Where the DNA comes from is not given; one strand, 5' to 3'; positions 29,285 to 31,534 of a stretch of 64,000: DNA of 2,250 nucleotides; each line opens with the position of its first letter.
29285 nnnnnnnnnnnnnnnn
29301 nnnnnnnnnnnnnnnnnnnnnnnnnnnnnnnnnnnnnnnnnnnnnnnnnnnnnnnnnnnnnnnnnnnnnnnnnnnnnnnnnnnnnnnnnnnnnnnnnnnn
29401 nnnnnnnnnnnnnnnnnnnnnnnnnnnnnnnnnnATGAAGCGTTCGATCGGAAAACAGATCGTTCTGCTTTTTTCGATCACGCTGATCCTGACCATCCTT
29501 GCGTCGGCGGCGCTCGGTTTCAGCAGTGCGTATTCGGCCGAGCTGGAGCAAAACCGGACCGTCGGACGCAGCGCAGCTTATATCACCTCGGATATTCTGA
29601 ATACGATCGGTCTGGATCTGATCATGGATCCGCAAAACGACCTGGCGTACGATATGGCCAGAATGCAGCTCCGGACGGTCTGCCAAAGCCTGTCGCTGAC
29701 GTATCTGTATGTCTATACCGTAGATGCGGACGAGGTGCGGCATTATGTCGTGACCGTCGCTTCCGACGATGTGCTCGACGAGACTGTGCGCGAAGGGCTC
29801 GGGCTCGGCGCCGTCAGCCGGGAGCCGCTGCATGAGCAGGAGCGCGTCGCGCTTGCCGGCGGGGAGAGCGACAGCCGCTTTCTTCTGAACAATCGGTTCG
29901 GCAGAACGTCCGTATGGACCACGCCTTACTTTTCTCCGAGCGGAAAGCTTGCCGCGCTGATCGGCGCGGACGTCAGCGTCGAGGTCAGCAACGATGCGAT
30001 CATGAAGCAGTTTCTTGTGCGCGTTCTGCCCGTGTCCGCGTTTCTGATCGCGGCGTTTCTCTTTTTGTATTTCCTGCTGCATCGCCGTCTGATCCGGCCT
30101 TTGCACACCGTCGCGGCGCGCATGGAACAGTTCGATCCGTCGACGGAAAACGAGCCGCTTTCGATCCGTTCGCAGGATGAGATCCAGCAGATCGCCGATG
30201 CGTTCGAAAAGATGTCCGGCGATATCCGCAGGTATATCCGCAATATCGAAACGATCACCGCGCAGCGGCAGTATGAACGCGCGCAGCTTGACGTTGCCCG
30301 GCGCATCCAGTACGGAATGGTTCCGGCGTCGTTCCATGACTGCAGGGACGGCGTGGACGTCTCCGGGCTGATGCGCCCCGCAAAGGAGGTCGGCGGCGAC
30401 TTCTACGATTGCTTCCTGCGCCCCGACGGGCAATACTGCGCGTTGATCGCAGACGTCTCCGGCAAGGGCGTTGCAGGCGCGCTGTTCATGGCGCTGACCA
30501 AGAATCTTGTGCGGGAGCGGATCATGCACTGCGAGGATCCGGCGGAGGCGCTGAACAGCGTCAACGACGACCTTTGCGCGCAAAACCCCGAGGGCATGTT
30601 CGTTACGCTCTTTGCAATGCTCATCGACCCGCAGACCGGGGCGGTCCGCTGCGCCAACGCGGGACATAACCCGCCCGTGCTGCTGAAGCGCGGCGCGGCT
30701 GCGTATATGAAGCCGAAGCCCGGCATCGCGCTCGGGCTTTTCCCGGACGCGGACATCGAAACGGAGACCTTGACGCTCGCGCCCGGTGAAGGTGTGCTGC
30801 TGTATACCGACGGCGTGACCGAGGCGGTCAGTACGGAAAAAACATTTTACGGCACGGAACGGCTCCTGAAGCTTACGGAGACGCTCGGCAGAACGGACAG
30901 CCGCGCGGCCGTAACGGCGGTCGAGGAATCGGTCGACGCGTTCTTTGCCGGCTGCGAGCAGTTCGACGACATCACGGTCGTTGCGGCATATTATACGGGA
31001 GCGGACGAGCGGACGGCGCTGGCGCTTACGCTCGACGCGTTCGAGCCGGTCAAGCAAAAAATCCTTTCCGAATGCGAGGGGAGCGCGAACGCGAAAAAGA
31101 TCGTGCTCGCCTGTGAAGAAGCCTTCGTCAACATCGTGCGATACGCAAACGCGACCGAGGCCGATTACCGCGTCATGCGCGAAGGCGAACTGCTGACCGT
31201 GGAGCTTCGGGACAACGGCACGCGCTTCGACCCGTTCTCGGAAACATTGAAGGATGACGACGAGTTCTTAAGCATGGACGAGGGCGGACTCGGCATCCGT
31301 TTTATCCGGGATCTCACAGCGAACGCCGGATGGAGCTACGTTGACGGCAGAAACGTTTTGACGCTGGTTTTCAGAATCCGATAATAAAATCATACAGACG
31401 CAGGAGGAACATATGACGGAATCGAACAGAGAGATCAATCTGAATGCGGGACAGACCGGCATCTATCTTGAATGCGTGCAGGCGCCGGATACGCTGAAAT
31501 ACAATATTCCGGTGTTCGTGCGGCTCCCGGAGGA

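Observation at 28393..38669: Reductase-terminated bimodular NRPS in one operon with a STAS / PP2C-kinase partner-switching pair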

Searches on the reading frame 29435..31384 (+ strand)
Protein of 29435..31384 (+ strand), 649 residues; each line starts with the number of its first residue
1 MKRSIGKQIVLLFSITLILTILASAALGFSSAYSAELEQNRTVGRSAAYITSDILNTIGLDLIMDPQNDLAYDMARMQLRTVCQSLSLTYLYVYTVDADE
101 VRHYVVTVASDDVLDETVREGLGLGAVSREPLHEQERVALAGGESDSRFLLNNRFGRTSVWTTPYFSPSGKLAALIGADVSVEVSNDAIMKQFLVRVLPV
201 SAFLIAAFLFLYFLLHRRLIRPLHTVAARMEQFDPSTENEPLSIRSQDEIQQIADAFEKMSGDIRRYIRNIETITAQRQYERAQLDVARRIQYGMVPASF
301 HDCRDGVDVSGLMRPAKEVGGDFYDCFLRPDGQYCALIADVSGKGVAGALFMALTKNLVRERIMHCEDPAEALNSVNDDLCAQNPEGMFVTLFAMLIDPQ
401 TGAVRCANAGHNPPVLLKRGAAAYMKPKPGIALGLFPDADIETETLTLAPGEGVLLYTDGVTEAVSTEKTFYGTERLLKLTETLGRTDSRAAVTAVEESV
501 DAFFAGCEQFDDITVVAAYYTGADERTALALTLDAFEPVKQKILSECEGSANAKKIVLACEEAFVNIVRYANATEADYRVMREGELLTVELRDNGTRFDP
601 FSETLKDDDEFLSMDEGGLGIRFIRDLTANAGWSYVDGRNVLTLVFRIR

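Call 5: search_protein_families(library=pfam, proteins=[window:29435-31384:+], max_evalue=0.001)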
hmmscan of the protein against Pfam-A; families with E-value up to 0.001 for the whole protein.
window:29435-31384:+ (649 aa): 3 families
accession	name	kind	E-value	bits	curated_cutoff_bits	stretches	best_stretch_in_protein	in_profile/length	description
PF07228.17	SpoIIE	-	5.2e-49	167.2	25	1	330-518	1-189/192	Stage II sporulation protein E (SpoIIE)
PF13581.12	HATPase_c_2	-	4.2e-12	46.6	27.4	1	551-645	27-126/127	Histidine kinase-like ATPase domain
PF00672.30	HAMP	-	3.1e-07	31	25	1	214-265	1-52/53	HAMP domain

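Call 10: find_homologous_proteins(query=window:29435-31384:+, max_evalue=1e-20)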
Query window:29435-31384:+ (649 aa): 7642 proteins with E <= 1e-20 among 8000 candidates; the best 120 are listed.
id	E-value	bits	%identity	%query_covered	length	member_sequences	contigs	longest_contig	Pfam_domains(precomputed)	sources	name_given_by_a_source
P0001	0.0e+0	1305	90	100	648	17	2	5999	PF00672.31,PF13581.13,PF07228.18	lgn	-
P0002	0.0e+0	1286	89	100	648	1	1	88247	PF00672.31,PF13581.13,PF07228.18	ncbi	-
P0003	0.0e+0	1282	88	100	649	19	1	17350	PF00672.31,PF13581.13,PF07228.18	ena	-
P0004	0.0e+0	1262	87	100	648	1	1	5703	PF00672.31,PF13581.13,PF07228.18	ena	-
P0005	0.0e+0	1067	73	100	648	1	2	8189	PF00672.31,PF13581.13,PF07228.18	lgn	-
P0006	0.0e+0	1045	71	100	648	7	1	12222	PF13581.13,PF07228.18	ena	-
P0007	0.0e+0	1035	71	100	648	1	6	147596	PF00672.31,PF13581.13,PF07228.18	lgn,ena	-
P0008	0.0e+0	1028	71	100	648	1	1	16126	PF00672.31,PF13581.13,PF07228.18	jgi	jgi:sigma-B regulation protein RsbU (phosphoserine phosphatase)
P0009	2.8e-280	949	66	100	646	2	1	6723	PF00672.31,PF13581.13,PF07228.18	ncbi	-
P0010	4.2e-276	935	70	91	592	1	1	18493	PF00672.31,PF13581.13,PF07228.18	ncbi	-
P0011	5.5e-268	909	63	100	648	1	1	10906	PF00672.31,PF13581.13,PF07228.18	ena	-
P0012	1.6e-266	904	62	100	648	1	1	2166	PF00672.31,PF13581.13,PF07228.18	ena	-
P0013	2.4e-241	821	58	100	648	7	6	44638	PF00672.31,PF13581.13,PF07228.18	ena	-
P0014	4.7e-240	816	59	100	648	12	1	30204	PF00672.31,PF13581.13,PF07228.18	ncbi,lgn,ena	-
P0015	8.3e-236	802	55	100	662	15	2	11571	PF13581.13,PF07228.18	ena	-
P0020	1.0e-212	726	50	100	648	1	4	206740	PF00672.31,PF13581.13,PF07228.18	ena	-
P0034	1.6e-190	653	46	100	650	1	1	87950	PF13581.13,PF07228.18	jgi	-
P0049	9.5e-149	515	41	99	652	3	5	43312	PF00672.31,PF13581.13,PF07228.18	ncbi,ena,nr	ncbi:MAG: SpoIIE family protein phosphatase [Clostridia bacterium]|nr:SpoIIE family protein phosphat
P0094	2.8e-133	464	37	100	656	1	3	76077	PF13581.13,PF02518.32,PF07228.18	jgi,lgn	jgi:sigma-B regulation protein RsbU (phosphoserine phosphatase)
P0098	4.1e-132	460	39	100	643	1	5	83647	PF13581.13,PF07228.18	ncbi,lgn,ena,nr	ncbi:MAG: SpoIIE family protein phosphatase [Clostridia bacterium]|nr:SpoIIE family protein phosphat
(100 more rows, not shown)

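Call 11: find_encoding_contigs(protein=P0002, flank=10000, max_places=2)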
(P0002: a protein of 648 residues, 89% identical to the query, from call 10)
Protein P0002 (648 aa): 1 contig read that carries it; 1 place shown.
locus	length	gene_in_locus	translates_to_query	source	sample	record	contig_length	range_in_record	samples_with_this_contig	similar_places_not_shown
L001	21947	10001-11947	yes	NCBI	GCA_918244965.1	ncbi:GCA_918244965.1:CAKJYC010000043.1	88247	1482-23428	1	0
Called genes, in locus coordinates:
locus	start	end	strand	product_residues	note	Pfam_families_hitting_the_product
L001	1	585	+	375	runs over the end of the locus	PF01545:Cation_efflux, PF16916:ZT_dimer (faint)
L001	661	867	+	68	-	-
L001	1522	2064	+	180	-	PF04892:VanZ-LLP1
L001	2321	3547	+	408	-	PF13173:AAA_14, PF13635:DUF4143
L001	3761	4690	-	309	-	PF12146:Hydrolase_4, PF00561:Abhydrolase_1, PF12697:Abhydrolase_6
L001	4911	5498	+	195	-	-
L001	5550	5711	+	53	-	-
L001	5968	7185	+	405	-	PF03235:GmrSD_N, PF01844:HNH, PF14279:HNH_5 (weak)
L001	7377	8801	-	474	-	PF01554:MatE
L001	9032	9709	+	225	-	PF22624:AASDHPPT_N (weak), PF01648:ACPS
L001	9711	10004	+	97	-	PF01740:STAS, PF13466:STAS_2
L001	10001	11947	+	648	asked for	PF00672:HAMP (weak), PF07228:SpoIIE, PF13581:HATPase_c_2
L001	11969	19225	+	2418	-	PF00668:Condensation, PF00501:AMP-binding, PF00550:PP-binding, PF00668:Condensation, PF00501:AMP-binding, PF01073:3Beta_HSD, PF01370:Epimerase, PF04321:RmlD_sub_bind, +2 more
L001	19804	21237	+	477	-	PF13302:Acetyltransf_3 (weak), PF00583:Acetyltransf_1, PF13508:Acetyltransf_7 (weak), PF00583:Acetyltransf_1, PF13673:Acetyltransf_10 (weak), PF13508:Acetyltransf_7, PF08445:FR47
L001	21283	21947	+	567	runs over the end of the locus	PF01432:Peptidase_M3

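Call 12: find_encoding_contigs(protein=P0007, flank=10000, max_places=3)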
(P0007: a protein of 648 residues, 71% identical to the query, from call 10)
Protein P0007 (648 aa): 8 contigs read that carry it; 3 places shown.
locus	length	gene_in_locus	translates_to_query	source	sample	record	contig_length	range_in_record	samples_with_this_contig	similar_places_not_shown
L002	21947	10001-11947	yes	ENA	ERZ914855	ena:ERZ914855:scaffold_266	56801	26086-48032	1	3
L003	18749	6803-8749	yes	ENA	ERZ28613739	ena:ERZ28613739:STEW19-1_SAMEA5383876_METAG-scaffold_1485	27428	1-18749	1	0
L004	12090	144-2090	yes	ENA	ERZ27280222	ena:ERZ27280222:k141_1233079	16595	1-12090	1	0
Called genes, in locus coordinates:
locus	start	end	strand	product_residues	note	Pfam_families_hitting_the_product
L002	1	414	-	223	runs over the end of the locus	PF16316:DUF4956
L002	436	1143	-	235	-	PF09359:VTC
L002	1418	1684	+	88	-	-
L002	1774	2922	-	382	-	PF00890:FAD_binding_2, PF01266:DAO, PF07992:Pyr_redox_2 (faint)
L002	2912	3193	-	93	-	PF17806:SO_alpha_A3, PF04324:Fer2_BFD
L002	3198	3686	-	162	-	PF25160:LdpA_Fe-S-bd (faint), PF13237:Fer4_10 (weak), PF14697:Fer4_21 (weak), PF13187:Fer4_9 (weak), PF12838:Fer4_7, PF00037:Fer4 (weak), PF12797:Fer4_2 (weak), PF12837:Fer4_6 (weak)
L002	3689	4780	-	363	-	PF00070:Pyr_redox (faint), PF00890:FAD_binding_2 (weak), PF01134:GIDA (faint), PF03486:HI0933_like (weak), PF07992:Pyr_redox_2, PF12831:FAD_oxidored, PF13450:NAD_binding_8 (weak), PF13738:Pyr_redox_3, +3 more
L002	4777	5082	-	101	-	PF13510:Fer2_4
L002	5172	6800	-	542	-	PF00171:Aldedh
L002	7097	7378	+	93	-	-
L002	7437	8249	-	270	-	PF00596:Aldolase_II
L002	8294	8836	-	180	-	PF02525:Flavodoxin_2, PF03358:FMN_red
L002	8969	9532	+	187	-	PF01613:Flavin_Reduct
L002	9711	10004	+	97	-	PF01740:STAS, PF13466:STAS_2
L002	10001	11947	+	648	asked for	PF00672:HAMP (weak), PF07228:SpoIIE, PF13581:HATPase_c_2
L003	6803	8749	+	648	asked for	PF00672:HAMP (weak), PF07228:SpoIIE, PF13581:HATPase_c_2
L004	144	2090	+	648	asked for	PF00672:HAMP (weak), PF07228:SpoIIE, PF13581:HATPase_c_2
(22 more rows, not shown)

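Call 13: find_encoding_contigs(protein=P0014, flank=10000, max_places=2)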
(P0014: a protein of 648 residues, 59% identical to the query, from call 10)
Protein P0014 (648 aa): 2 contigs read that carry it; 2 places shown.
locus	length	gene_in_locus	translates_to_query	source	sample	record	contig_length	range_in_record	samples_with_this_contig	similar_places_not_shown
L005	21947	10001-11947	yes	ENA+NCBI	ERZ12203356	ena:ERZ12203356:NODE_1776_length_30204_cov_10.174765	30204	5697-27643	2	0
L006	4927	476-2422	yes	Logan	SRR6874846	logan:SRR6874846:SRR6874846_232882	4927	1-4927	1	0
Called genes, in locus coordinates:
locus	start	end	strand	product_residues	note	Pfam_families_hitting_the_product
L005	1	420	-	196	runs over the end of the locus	PF01209:Ubie_methyltran, PF02353:CMAS (weak), PF00398:RrnaAD (weak), PF13489:Methyltransf_23, PF13847:Methyltransf_31, PF08241:Methyltransf_11, PF08242:Methyltransf_12, PF13649:Methyltransf_25, +1 more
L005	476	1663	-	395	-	PF00155:Aminotran_1_2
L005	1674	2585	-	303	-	PF01515:PTA_PTB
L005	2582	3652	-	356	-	PF01869:BcrAD_BadFG (faint), PF00871:Acetate_kinase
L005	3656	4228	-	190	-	PF01558:POR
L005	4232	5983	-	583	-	PF01855:POR_N, PF12837:Fer4_6 (faint), PF02775:TPP_enzyme_C, PF12797:Fer4_2 (faint), PF13237:Fer4_10 (weak), PF14697:Fer4_21 (weak), PF00037:Fer4 (weak)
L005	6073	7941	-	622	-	PF07690:MFS_1, PF12832:MFS_1_like, PF13347:MFS_2, PF07690:MFS_1, PF13347:MFS_2 (weak), PF07690:MFS_1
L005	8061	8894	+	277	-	PF03009:GDPD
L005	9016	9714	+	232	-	PF01648:ACPS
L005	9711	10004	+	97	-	PF01740:STAS, PF13466:STAS_2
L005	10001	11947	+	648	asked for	PF00672:HAMP (weak), PF07228:SpoIIE, PF13581:HATPase_c_2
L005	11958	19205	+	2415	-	PF00668:Condensation, PF00501:AMP-binding, PF00668:Condensation, PF00501:AMP-binding, PF01073:3Beta_HSD, PF01370:Epimerase, PF04321:RmlD_sub_bind, PF07993:NAD_binding_4, +3 more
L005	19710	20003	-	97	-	-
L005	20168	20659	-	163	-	PF19615:DUF6120 (faint)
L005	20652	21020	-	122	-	PF03551:PadR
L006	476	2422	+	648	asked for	PF00672:HAMP (weak), PF07228:SpoIIE, PF13581:HATPase_c_2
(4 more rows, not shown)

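Call 15: find_encoding_contigs(protein=P0020, flank=10000, max_places=2)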
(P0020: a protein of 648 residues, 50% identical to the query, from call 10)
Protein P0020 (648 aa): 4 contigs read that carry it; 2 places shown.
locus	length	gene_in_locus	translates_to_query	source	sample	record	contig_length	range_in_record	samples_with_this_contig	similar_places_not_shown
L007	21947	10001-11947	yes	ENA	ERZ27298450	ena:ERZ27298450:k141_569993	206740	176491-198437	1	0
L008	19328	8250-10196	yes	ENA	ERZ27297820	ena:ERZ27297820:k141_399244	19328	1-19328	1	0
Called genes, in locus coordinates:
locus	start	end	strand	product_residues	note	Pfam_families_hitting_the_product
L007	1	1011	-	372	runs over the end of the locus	PF22560:GMT-wHTH (weak)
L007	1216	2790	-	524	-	PF00221:Lyase_aromatic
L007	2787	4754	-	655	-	PF01839:FG-GAP (faint), PF13517:FG-GAP_3, PF07593:UnbV_ASPIC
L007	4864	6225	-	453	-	PF02812:ELFV_dehydrog_N, PF00208:ELFV_dehydrog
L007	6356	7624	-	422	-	-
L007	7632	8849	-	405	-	PF19672:DUF6175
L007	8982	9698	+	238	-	PF22624:AASDHPPT_N, PF01648:ACPS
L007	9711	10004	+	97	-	PF01740:STAS, PF13466:STAS_2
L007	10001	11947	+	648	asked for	PF00672:HAMP (weak), PF07228:SpoIIE, PF13581:HATPase_c_2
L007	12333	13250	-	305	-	PF07751:Abi_2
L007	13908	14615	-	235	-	PF17761:DUF1016_N, PF06250:YhcG_C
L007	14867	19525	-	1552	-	-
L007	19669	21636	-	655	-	PF01170:UPF0020 (faint)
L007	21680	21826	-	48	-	-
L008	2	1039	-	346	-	?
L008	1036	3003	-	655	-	PF01839:FG-GAP (faint), PF13517:FG-GAP_3, PF07593:UnbV_ASPIC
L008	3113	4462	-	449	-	PF02812:ELFV_dehydrog_N, PF00208:ELFV_dehydrog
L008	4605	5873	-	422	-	-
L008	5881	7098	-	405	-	PF19672:DUF6175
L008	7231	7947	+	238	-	PF22624:AASDHPPT_N, PF01648:ACPS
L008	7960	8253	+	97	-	PF01740:STAS, PF13466:STAS_2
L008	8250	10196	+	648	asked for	PF00672:HAMP (weak), PF07228:SpoIIE, PF13581:HATPase_c_2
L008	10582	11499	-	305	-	PF07751:Abi_2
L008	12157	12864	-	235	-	PF17761:DUF1016_N, PF06250:YhcG_C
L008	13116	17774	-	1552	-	-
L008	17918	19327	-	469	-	?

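Call 16: find_encoding_contigs(protein=P0034, flank=10000, max_places=2)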
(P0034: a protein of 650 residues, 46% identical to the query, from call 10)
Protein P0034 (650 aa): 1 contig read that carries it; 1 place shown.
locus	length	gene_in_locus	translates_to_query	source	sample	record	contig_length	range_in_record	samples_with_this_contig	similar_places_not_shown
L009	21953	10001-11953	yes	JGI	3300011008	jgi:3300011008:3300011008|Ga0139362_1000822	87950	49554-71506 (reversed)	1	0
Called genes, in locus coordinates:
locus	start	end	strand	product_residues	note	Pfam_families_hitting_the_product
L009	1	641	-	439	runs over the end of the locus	PF00155:Aminotran_1_2 (weak), PF01041:DegT_DnrJ_EryC1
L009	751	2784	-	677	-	PF13727:CoA_binding_3, PF01073:3Beta_HSD (weak), PF01370:Epimerase, PF02719:Polysacc_synt_2, PF04321:RmlD_sub_bind, PF16363:GDP_Man_Dehyd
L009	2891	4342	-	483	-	PF01656:CbiA (weak), PF02374:ArsA_ATPase (faint), PF06564:CBP_BcsQ (weak), PF13614:AAA_31 (faint)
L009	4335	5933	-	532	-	PF17802:SpaA (weak)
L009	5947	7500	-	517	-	PF28082:ZorA-like_t1, PF01618:MotA_ExbB, PF00563:EAL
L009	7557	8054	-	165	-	-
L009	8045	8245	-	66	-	-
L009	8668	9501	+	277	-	PF00126:HTH_1, PF03466:LysR_substrate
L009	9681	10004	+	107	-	PF01740:STAS, PF13466:STAS_2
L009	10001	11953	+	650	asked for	PF07228:SpoIIE, PF13581:HATPase_c_2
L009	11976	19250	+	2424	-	PF00668:Condensation, PF00501:AMP-binding, PF13193:AMP-binding_C, PF00550:PP-binding, PF00668:Condensation, PF00501:AMP-binding, PF00550:PP-binding, PF01073:3Beta_HSD, +4 more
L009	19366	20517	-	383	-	PF20257:SAM_HAT_C (weak), PF13350:Y_phosphatase3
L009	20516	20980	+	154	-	-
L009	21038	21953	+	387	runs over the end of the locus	PF12710:HAD (weak)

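Call 17: find_encoding_contigs(protein=P0049, flank=10000, max_places=2)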
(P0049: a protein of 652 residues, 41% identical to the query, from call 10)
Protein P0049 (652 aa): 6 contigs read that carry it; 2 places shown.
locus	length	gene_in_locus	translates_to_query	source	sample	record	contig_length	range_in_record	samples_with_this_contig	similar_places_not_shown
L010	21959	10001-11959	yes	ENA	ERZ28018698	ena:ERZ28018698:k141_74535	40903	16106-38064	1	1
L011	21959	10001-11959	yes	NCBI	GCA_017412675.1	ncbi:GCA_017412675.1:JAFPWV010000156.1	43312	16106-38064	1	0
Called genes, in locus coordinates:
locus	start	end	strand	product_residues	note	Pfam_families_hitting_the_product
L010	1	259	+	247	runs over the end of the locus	PF00072:Response_reg, PF04397:LytTR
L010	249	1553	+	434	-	PF14501:HATPase_c_5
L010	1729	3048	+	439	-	PF01554:MatE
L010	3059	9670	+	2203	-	PF00501:AMP-binding, PF13193:AMP-binding_C, PF00668:Condensation, PF00501:AMP-binding, PF01073:3Beta_HSD, PF01370:Epimerase, PF04321:RmlD_sub_bind, PF07993:NAD_binding_4, +2 more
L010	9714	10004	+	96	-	PF01740:STAS, PF13466:STAS_2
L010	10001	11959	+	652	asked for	PF00672:HAMP, PF07228:SpoIIE, PF13581:HATPase_c_2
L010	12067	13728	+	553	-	PF00375:SDF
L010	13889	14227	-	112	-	PF00665:rve (weak), PF13683:rve_3, PF13333:rve_2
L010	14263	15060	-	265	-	PF13489:Methyltransf_23 (weak), PF13649:Methyltransf_25, PF13847:Methyltransf_31, PF08241:Methyltransf_11, PF08242:Methyltransf_12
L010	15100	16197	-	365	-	PF02012:BNR (faint), PF13088:BNR_2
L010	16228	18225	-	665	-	-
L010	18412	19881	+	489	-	-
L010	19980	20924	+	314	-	PF00561:Abhydrolase_1 (faint), PF12146:Hydrolase_4 (weak), PF12697:Abhydrolase_6, PF00326:Peptidase_S9 (weak)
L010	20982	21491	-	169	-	PF02525:Flavodoxin_2, PF03358:FMN_red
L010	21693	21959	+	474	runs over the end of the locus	PF16116:DUF4832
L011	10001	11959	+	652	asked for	PF00672:HAMP, PF07228:SpoIIE, PF13581:HATPase_c_2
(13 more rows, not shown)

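Call 19: find_encoding_contigs(protein=P0098, flank=10000, max_places=2)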
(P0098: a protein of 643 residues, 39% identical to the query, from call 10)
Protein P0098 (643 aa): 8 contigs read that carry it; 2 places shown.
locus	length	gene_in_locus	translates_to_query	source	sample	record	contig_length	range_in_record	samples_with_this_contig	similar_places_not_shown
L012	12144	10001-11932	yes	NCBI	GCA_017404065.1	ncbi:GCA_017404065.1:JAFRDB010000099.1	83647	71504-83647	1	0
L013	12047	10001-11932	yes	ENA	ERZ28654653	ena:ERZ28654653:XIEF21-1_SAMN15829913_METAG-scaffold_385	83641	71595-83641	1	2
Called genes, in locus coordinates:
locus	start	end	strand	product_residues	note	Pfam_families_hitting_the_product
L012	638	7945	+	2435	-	PF00668:Condensation, PF00501:AMP-binding, PF00668:Condensation, PF00501:AMP-binding, PF01073:3Beta_HSD, PF01370:Epimerase, PF04321:RmlD_sub_bind, PF07993:NAD_binding_4, +4 more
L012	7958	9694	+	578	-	PF01554:MatE, PF13581:HATPase_c_2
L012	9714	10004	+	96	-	PF01740:STAS, PF13466:STAS_2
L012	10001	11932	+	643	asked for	PF07228:SpoIIE, PF13581:HATPase_c_2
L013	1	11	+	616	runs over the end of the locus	PF01915:Glyco_hydro_3_C, PF14310:Fn3-like, PF00933:Glyco_hydro_3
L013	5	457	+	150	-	PF00933:Glyco_hydro_3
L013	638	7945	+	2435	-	PF00668:Condensation, PF00501:AMP-binding, PF00668:Condensation, PF00501:AMP-binding, PF01073:3Beta_HSD, PF01370:Epimerase, PF04321:RmlD_sub_bind, PF07993:NAD_binding_4, +4 more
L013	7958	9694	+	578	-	PF01554:MatE, PF13581:HATPase_c_2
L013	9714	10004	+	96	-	PF01740:STAS, PF13466:STAS_2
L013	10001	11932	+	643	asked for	PF07228:SpoIIE, PF13581:HATPase_c_2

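Call 20: find_encoding_contigs(protein=P0094, flank=10000, max_places=2)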
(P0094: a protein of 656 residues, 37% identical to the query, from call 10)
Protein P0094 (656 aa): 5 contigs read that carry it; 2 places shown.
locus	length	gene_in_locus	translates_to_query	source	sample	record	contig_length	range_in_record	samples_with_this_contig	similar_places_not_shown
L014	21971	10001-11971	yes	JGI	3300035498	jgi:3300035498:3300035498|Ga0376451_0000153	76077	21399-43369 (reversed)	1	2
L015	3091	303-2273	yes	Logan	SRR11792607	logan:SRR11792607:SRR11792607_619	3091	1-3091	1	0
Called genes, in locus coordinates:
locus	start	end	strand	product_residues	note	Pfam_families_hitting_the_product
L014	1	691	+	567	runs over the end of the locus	PF01554:MatE, PF03023:MurJ (weak), PF01554:MatE, PF13581:HATPase_c_2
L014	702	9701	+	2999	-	PF00501:AMP-binding, PF00668:Condensation, PF00501:AMP-binding, PF13193:AMP-binding_C, PF00668:Condensation, PF00501:AMP-binding, PF01073:3Beta_HSD, PF01370:Epimerase, +7 more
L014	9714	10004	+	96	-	PF01740:STAS, PF13466:STAS_2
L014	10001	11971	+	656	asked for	PF07228:SpoIIE, PF13581:HATPase_c_2, PF02518:HATPase_c (weak)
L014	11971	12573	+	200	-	PF22624:AASDHPPT_N (faint), PF01648:ACPS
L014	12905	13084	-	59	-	PF14056:DUF4250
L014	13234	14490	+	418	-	PF05193:Peptidase_M16_C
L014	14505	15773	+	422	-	PF00675:Peptidase_M16, PF05193:Peptidase_M16_C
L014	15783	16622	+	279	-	PF01790:LGT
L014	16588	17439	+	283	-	PF00763:THF_DHG_CYH, PF02882:THF_DHG_CYH_C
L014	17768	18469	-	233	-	PF01996:F420_ligase (faint)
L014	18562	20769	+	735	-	PF23139:OB_YrrC, PF14490:HHH_RecD2, PF13086:AAA_11, PF13604:AAA_30, PF05970:PIF1, PF13245:AAA_19, PF18335:SH3_13, PF13538:UvrD_C_2, +4 more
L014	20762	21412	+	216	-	PF00156:Pribosyltran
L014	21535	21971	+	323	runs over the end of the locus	PF06723:MreB_Mbl, PF00012:HSP70, PF06277:EutA, PF14450:FtsA (weak)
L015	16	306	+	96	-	PF01740:STAS, PF13466:STAS_2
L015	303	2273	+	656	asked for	PF07228:SpoIIE, PF13581:HATPase_c_2, PF02518:HATPase_c (weak)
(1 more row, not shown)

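Call 43: search_solved_structures(query=window:29435-31384:+, max_evalue=0.01, show_alignments=0)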
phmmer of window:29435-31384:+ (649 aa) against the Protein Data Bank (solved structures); distinct sequences matched with E-value up to 0.01: 7.
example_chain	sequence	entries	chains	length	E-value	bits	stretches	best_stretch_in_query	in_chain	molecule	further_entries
3es2_A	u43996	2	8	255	4.7e-14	55.1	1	286-465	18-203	Probable two-component response regulator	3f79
3eq2_A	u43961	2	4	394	9.1e-14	54.1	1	284-465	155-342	Probable two-component response regulator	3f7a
3ke6_A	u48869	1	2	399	3.6e-10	42.2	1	318-464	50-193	Protein Rv1364c/MT1410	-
3t91_A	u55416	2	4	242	5.4e-07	31.7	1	319-479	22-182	Stage II sporulation protein E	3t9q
5ucg_A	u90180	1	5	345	1.5e-06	30.3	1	318-466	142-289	Stage II sporulation protein E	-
5mqh_A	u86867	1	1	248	2e-06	29.9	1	317-479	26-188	Serine phosphatase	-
6k4e_A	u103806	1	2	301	2e-06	29.8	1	269-516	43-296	Putative serine phosphatase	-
